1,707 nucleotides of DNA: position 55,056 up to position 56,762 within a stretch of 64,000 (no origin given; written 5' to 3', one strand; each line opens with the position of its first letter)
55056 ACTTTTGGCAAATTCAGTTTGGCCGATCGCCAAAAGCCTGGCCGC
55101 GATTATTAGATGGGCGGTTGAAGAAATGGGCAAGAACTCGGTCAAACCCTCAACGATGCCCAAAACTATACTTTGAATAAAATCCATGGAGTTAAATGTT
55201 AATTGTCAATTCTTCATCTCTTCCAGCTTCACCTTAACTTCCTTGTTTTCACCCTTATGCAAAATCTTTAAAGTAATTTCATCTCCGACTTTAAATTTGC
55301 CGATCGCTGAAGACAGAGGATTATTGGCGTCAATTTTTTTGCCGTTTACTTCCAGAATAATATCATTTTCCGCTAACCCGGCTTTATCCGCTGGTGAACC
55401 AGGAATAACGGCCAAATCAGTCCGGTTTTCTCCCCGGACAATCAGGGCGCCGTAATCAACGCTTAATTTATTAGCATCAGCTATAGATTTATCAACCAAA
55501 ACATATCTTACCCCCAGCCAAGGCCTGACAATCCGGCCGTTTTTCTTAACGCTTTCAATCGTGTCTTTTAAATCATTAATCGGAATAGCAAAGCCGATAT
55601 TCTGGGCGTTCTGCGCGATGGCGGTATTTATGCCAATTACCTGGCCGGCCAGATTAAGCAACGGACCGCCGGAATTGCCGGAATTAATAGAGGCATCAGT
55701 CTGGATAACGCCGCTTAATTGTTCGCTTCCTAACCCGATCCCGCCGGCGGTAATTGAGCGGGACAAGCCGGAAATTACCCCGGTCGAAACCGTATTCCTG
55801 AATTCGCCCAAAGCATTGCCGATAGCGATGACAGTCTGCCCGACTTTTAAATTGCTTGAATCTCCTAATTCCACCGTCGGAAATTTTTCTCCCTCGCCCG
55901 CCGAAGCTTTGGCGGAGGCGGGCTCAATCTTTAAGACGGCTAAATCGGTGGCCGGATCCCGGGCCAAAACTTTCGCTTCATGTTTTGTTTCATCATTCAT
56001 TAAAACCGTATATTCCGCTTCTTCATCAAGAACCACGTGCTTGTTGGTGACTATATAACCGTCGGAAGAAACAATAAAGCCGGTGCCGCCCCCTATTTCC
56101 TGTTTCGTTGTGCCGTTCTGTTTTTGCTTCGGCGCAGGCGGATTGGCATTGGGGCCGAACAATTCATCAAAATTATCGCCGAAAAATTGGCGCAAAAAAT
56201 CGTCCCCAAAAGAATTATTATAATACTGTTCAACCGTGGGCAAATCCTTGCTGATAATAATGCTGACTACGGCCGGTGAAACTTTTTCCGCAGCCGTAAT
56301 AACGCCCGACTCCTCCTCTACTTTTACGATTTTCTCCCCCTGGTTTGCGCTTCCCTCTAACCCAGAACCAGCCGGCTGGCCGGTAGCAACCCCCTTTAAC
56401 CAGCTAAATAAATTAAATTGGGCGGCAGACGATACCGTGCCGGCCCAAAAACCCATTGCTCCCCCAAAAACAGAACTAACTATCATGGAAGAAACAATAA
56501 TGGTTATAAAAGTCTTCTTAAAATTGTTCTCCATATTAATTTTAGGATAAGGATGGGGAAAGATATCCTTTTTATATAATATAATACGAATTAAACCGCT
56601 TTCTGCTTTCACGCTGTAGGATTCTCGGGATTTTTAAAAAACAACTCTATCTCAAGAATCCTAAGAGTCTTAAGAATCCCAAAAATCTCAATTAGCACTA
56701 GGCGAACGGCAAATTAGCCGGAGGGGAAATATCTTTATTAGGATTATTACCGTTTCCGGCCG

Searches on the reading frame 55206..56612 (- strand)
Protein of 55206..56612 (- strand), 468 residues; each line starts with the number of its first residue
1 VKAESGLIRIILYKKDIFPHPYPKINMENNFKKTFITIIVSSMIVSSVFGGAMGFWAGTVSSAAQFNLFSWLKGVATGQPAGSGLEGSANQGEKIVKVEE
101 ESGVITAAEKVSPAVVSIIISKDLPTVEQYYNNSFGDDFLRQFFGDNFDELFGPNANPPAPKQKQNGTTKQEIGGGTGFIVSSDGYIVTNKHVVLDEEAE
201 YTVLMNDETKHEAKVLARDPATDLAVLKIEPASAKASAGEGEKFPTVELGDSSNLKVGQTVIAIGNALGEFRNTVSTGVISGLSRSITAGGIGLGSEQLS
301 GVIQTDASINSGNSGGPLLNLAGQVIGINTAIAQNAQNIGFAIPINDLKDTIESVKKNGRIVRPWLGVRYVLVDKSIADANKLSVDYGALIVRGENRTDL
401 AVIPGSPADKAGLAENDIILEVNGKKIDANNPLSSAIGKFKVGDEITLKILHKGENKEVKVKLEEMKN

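Call 42: search_protein_families(library=pfam, proteins=[window:55206-56612:-], max_evalue=0.00001)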
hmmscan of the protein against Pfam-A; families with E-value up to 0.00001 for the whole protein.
window:55206-56612:- (468 aa): 5 families
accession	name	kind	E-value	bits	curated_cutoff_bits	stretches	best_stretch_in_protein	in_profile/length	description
PF13365.12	Trypsin_2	-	2.3e-35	122.8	27.6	1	176-328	1-144/144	Trypsin-like peptidase domain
PF00089.32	Trypsin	-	3.1e-20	73.4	20.6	1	176-352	27-220/220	Trypsin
PF13180.12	PDZ_2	-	2e-14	54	27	1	366-463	3-80/80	PDZ domain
PF17820.7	PDZ_6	-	8.4e-10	38.7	27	1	401-427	4-30/54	PDZ domain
PF00595.29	PDZ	-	2.7e-06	28.1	23.2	1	402-451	32-81/81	PDZ domain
